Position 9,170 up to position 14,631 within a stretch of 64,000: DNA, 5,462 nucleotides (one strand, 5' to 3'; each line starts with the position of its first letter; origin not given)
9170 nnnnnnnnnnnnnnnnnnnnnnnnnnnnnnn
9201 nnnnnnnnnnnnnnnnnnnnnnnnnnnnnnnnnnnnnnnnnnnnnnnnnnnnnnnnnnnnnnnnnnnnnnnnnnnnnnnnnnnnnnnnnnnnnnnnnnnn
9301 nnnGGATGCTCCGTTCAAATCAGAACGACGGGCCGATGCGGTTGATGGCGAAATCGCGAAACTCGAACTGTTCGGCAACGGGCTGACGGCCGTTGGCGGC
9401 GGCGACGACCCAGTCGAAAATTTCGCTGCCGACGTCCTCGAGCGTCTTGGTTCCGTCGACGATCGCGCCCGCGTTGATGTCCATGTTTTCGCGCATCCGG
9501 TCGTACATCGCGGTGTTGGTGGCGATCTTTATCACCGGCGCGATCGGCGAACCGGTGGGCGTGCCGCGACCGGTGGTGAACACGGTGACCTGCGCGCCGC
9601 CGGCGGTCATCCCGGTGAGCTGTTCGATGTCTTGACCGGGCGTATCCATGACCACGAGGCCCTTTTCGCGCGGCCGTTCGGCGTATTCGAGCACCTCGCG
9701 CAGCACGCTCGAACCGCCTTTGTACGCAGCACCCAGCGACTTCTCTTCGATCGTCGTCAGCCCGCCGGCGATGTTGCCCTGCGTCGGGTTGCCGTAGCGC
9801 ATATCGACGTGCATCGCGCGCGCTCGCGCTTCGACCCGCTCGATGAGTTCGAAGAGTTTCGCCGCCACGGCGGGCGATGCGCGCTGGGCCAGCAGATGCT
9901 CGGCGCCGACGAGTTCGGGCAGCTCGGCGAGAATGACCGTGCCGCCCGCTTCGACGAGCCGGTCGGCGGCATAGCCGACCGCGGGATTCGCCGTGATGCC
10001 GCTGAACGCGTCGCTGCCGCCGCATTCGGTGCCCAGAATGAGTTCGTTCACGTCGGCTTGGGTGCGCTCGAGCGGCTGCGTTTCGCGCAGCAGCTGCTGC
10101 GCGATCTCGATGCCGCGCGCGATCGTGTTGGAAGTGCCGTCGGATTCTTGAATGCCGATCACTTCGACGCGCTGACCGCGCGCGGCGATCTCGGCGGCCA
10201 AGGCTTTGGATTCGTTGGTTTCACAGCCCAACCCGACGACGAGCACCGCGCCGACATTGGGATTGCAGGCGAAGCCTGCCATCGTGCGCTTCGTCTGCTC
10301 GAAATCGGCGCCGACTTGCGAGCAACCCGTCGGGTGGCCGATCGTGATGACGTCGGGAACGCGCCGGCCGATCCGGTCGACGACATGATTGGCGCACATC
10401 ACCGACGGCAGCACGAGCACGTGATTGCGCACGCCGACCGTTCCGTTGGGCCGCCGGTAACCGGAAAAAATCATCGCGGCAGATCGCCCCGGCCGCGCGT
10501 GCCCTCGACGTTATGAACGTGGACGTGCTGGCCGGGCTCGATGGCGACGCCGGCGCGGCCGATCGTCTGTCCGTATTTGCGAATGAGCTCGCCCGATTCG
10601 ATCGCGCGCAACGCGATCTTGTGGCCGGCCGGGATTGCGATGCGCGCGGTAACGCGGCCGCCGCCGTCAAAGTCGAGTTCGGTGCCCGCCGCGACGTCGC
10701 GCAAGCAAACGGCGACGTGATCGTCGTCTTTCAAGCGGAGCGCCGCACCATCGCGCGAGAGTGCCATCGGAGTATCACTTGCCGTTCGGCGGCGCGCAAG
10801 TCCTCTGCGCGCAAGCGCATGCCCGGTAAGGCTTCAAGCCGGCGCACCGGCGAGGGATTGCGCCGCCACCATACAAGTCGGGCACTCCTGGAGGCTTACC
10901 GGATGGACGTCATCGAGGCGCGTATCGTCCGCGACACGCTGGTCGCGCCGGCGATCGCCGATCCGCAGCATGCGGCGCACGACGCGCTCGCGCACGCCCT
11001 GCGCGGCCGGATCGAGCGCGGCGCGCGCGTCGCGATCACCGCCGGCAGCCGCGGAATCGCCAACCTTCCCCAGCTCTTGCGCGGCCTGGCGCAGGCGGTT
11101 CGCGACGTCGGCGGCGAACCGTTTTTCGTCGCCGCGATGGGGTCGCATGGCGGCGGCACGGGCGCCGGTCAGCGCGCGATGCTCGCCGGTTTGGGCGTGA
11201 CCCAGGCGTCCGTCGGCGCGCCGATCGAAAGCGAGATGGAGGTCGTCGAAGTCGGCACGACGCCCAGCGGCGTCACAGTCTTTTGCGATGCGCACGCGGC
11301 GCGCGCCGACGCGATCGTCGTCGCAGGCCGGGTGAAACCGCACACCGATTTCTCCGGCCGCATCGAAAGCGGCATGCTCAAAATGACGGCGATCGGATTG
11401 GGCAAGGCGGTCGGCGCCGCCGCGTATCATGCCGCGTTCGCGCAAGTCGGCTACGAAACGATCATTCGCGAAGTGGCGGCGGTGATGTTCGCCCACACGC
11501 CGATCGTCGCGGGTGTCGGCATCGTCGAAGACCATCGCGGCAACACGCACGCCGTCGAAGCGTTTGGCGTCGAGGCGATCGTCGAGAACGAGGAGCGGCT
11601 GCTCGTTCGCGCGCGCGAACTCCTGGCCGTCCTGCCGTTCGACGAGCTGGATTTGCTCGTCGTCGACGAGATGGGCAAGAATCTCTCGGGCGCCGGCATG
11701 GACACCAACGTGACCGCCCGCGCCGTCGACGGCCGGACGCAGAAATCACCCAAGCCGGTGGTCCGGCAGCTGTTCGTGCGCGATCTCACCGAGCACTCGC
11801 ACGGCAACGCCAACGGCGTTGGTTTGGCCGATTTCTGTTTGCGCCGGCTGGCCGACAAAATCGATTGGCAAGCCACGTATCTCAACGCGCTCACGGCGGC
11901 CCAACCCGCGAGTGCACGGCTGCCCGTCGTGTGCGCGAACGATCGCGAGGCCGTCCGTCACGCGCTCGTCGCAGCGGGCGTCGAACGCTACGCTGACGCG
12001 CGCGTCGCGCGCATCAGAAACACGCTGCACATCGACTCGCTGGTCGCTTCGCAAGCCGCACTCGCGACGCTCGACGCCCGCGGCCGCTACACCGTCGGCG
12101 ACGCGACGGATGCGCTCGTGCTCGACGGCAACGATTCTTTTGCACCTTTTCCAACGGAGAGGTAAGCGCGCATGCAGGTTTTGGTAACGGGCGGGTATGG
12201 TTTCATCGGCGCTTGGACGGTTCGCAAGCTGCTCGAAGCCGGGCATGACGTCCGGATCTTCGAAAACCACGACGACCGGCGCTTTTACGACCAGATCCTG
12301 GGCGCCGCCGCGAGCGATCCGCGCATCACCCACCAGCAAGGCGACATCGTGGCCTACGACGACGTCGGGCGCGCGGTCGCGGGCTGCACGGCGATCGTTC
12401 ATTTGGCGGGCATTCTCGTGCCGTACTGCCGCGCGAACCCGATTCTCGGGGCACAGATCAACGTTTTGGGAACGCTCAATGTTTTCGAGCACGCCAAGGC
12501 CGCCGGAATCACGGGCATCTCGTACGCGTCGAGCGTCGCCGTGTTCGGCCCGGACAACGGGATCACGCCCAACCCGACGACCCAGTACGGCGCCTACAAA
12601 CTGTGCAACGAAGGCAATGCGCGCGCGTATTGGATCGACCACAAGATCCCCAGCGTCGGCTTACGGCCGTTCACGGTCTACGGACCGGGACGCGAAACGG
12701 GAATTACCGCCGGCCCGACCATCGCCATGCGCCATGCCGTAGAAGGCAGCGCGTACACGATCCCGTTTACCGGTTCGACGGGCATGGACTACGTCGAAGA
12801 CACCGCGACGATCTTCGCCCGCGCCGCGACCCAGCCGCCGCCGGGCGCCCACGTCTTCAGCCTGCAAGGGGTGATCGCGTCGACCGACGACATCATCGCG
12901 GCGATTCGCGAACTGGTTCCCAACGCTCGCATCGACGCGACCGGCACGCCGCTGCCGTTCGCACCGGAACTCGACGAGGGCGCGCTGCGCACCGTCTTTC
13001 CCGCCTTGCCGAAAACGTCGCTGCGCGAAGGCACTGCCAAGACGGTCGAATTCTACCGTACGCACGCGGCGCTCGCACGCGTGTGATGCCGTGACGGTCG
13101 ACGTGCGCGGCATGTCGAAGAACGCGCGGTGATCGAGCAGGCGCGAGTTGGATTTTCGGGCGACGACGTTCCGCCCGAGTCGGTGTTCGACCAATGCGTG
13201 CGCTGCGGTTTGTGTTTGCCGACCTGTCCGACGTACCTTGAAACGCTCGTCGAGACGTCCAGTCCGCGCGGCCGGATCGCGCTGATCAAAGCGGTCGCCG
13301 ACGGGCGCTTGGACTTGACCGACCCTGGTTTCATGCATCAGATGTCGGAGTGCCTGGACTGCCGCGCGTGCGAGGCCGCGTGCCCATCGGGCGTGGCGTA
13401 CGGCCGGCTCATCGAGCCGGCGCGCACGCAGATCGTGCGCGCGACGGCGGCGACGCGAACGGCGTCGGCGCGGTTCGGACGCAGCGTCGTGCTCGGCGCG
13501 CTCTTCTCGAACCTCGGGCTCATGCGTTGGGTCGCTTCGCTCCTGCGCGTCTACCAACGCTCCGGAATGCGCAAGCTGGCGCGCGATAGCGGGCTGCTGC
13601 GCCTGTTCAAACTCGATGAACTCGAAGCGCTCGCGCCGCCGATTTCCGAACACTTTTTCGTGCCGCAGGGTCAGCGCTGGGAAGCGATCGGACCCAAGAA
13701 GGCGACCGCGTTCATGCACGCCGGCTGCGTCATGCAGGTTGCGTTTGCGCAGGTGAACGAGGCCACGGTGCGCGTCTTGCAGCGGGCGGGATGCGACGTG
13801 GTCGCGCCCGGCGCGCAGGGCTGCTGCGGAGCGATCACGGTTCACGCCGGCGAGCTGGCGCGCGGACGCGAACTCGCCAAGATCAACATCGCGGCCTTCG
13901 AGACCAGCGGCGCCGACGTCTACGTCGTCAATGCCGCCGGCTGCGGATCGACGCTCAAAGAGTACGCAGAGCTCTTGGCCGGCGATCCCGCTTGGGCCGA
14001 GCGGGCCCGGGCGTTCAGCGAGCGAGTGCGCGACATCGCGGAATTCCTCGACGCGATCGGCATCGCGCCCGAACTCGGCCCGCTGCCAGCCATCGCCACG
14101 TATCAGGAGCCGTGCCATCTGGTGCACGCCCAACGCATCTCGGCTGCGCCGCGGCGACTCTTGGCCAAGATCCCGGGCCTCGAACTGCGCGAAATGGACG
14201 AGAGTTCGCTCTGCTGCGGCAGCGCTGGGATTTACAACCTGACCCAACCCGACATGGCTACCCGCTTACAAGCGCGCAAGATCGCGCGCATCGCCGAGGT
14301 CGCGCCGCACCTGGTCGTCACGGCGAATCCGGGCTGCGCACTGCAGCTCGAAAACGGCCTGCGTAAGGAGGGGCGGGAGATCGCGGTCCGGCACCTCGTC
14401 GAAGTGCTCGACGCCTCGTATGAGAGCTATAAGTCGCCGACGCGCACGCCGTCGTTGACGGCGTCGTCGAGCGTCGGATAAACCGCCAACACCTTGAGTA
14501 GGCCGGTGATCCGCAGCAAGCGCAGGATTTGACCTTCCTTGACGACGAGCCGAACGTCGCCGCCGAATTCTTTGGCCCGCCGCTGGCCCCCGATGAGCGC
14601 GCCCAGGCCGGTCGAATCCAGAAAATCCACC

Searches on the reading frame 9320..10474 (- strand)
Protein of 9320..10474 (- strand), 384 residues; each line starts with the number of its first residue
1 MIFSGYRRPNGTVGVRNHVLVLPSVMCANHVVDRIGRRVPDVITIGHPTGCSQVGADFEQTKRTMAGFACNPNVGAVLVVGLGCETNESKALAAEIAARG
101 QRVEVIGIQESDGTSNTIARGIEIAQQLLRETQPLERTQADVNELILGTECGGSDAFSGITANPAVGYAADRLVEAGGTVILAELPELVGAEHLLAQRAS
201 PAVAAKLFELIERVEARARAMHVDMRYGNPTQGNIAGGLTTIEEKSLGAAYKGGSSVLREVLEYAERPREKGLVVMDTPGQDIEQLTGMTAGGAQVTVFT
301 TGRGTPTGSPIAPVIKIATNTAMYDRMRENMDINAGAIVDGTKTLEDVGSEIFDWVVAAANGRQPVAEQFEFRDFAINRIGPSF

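Call 78: search_protein_families(library=pfam, proteins=[window:9320-10474:-], max_evalue=0.00001)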
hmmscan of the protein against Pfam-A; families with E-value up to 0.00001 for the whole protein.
window:9320-10474:- (384 aa): 2 families
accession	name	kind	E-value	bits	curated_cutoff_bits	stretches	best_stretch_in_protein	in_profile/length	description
PF20629.2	GD_AH_C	-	4.1e-99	331.2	26.8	1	143-381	2-240/242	D-galactarate/Altronate dehydratase, C-terminal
PF04295.18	GD_AH_second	-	1.6e-43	148.5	27.3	1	5-132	1-135/136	D-galactarate dehydratase/Altronate hydrolase, second domain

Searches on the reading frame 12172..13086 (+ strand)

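Call 78: search_protein_families(library=pfam, proteins=[window:12172-13086:+], max_evalue=0.00001)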
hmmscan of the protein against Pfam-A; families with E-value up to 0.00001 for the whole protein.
window:12172-13086:+ (304 aa): 5 families
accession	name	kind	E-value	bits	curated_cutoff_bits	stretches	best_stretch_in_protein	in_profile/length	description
PF01370.27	Epimerase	-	5.8e-31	108.2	20.9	1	3-224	1-230/240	NAD dependent epimerase/dehydratase family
PF16363.11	GDP_Man_Dehyd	-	6e-21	75.7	27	1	4-230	1-248/332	GDP-mannose 4,6 dehydratase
PF01073.25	3Beta_HSD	-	1.4e-18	67.4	22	1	4-129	1-127/280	3-beta hydroxysteroid dehydrogenase/isomerase family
PF02719.21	Polysacc_synt_2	-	7.4e-09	35.6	20.2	1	3-148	1-147/293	Polysaccharide biosynthesis protein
PF13460.12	NAD_binding_10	-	1.3e-06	28.9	27.2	1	7-130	1-107/184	NAD(P)H-binding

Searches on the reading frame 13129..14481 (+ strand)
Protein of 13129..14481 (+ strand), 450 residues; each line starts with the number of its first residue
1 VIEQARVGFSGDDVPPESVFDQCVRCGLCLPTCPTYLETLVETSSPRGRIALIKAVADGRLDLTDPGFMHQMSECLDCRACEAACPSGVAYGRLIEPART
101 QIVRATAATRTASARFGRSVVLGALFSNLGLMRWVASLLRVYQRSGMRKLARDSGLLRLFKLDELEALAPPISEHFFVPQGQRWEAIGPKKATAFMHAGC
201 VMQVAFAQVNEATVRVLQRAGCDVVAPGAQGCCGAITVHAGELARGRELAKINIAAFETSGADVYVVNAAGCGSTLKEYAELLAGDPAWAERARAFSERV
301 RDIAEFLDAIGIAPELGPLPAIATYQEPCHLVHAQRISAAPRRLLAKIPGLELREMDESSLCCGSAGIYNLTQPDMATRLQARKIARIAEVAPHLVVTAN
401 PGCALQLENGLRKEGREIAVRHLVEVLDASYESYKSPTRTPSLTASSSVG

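Call 78: search_protein_families(library=pfam, proteins=[window:13129-14481:+], max_evalue=0.00001)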
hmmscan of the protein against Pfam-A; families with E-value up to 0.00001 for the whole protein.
window:13129-14481:+ (450 aa): 6 families
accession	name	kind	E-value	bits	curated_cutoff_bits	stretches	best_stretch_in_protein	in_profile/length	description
PF02754.22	CCG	-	2.2e-34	117.9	20.6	2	324-407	2-84/85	Cysteine-rich domain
PF13183.11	Fer4_8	-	2.8e-12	47.4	27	1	21-89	3-68/68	4Fe-4S dicluster domain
PF12838.12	Fer4_7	-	2.5e-10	41.1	27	1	22-89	1-52/52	4Fe-4S dicluster domain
PF13534.11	Fer4_17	-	4.8e-10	40.3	22.2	1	22-89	1-60/61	4Fe-4S dicluster domain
PF00037.32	Fer4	-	6e-06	26.3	21.1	0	20-35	5-20/24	4Fe-4S binding domain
PF12797.12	Fer4_2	-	8.3e-06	25.9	24.5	0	19-35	6-22/22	4Fe-4S binding domain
